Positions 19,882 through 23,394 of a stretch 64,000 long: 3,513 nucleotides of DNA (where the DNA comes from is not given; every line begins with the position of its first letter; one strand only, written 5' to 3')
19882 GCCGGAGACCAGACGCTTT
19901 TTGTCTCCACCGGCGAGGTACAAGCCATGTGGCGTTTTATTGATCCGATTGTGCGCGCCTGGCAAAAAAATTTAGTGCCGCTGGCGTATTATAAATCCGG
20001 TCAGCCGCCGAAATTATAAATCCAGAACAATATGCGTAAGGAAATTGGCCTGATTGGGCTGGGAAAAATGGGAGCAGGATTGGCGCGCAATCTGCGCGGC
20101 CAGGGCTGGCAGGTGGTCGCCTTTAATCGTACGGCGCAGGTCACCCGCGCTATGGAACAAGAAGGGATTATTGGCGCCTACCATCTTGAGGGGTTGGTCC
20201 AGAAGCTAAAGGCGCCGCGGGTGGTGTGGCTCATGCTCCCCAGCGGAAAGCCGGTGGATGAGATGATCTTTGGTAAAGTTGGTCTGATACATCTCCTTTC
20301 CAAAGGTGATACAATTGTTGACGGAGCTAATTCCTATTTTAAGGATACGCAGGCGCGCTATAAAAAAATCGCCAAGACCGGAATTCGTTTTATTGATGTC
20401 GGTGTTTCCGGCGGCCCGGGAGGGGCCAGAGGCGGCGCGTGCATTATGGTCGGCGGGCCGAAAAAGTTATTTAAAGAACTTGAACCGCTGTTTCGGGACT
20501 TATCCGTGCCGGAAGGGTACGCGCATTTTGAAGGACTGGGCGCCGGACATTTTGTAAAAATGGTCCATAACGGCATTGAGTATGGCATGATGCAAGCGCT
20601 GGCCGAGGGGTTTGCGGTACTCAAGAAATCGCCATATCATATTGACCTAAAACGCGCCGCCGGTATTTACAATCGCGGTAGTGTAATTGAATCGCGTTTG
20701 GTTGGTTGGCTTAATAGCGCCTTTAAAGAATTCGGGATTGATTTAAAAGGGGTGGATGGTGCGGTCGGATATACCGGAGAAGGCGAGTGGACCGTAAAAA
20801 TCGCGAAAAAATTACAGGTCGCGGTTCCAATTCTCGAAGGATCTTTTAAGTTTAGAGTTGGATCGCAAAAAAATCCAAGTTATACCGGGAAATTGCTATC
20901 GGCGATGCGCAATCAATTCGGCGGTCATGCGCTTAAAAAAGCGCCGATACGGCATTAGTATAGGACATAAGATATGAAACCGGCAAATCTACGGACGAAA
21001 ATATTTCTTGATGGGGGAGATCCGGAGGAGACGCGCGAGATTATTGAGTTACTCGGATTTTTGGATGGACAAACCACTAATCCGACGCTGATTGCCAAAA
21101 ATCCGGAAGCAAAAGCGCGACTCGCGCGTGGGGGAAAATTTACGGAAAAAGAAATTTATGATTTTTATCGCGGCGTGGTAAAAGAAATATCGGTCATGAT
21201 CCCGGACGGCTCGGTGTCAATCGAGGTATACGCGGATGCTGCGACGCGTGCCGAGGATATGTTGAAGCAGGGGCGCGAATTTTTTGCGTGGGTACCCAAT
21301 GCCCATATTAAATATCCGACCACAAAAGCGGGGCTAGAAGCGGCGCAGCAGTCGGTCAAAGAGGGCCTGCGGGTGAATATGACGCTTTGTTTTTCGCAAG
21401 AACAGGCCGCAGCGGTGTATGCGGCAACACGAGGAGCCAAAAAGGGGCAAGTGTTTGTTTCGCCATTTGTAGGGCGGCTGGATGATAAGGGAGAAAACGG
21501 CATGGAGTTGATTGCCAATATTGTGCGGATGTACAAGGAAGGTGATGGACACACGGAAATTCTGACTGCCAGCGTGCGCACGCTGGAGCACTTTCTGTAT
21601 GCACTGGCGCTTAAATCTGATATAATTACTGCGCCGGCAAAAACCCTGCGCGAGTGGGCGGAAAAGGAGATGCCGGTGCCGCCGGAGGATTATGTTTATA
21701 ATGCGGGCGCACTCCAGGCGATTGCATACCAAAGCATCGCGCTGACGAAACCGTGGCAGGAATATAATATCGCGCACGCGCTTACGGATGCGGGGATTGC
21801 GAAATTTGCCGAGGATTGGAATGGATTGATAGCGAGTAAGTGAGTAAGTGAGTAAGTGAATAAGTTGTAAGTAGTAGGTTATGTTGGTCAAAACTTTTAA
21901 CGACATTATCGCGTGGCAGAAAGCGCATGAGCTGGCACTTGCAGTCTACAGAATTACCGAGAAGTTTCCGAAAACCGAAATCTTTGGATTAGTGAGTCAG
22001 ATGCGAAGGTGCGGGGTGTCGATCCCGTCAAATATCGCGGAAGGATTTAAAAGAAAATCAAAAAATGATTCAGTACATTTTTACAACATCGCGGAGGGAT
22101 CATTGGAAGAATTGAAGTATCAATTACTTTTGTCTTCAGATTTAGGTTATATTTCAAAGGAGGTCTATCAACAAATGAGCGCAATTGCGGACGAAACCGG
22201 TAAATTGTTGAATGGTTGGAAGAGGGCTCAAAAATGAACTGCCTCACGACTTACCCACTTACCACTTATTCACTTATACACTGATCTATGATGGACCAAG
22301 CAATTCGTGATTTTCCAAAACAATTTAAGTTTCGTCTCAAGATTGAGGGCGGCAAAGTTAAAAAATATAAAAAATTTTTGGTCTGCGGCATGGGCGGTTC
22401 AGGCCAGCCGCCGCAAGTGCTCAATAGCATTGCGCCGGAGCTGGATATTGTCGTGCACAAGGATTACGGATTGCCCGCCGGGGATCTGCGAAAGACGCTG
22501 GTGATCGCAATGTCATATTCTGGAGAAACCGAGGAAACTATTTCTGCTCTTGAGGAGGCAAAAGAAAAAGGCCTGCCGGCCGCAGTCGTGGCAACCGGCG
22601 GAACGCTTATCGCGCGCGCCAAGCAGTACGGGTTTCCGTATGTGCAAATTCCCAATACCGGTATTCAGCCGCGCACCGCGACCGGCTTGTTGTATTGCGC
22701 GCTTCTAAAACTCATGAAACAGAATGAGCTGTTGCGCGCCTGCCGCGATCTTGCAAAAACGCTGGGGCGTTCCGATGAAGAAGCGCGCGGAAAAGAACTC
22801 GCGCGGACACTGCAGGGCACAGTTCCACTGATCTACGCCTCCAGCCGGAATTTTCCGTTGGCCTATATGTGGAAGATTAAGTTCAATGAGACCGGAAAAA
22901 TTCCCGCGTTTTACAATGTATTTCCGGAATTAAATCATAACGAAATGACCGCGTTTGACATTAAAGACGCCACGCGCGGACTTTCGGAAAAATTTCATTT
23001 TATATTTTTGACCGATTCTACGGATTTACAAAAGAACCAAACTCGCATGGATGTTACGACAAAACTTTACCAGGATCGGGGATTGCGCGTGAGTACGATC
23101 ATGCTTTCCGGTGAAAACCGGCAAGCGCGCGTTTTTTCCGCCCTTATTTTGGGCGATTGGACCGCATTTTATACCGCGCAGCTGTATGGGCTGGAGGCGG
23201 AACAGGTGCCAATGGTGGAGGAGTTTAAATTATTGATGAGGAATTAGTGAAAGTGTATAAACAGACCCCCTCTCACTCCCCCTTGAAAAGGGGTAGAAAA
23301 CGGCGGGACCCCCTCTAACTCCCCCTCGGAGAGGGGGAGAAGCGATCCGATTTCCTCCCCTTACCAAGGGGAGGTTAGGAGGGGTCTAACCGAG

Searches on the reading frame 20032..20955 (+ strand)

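Call 62: search_protein_families(library=pfam, proteins=[window:20032-20955:+], max_evalue=0.00001)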
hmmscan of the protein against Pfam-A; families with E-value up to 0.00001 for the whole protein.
window:20032-20955:+ (308 aa): 2 families
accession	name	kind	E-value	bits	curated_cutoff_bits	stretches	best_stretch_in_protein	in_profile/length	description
PF03446.21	NAD_binding_2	-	1.8e-45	155.3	21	1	4-158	1-153/161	NAD binding domain of 6-phosphogluconate dehydrogenase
PF00393.24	6PGD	-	4.1e-17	62.9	27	0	199-302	170-278/290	6-phosphogluconate dehydrogenase, C-terminal domain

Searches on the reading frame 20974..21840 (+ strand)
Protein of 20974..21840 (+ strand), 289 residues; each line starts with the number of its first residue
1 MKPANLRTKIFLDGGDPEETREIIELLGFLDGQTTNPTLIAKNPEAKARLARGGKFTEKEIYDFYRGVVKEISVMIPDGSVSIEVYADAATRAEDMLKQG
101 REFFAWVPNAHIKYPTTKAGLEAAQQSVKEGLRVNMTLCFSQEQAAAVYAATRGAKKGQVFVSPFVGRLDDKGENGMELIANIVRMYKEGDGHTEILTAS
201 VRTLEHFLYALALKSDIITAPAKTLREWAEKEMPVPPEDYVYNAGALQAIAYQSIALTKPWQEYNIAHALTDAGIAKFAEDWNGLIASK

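Call 62: search_protein_families(library=pfam, proteins=[window:20974-21840:+], max_evalue=0.00001)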
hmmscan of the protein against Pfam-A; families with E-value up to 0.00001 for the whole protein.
window:20974-21840:+ (289 aa): 1 family
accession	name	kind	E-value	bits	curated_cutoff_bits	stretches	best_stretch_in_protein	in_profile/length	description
PF00923.25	TAL_FSA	-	1e-51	176.4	27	1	10-287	1-283/285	Transaldolase/Fructose-6-phosphate aldolase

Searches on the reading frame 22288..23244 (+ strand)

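Call 62: search_protein_families(library=pfam, proteins=[window:22288-23244:+], max_evalue=0.00001)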
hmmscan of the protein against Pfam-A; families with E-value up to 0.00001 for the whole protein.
window:22288-23244:+ (319 aa): 2 families
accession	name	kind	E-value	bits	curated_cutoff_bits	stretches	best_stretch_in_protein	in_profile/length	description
PF10432.14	bact-PGI_C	-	1.3e-38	132.7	24.5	1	166-315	3-149/151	Bacterial phospho-glucose isomerase C-terminal SIS domain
PF01380.27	SIS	-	5.3e-07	29.9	25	0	68-140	53-125/131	SIS domain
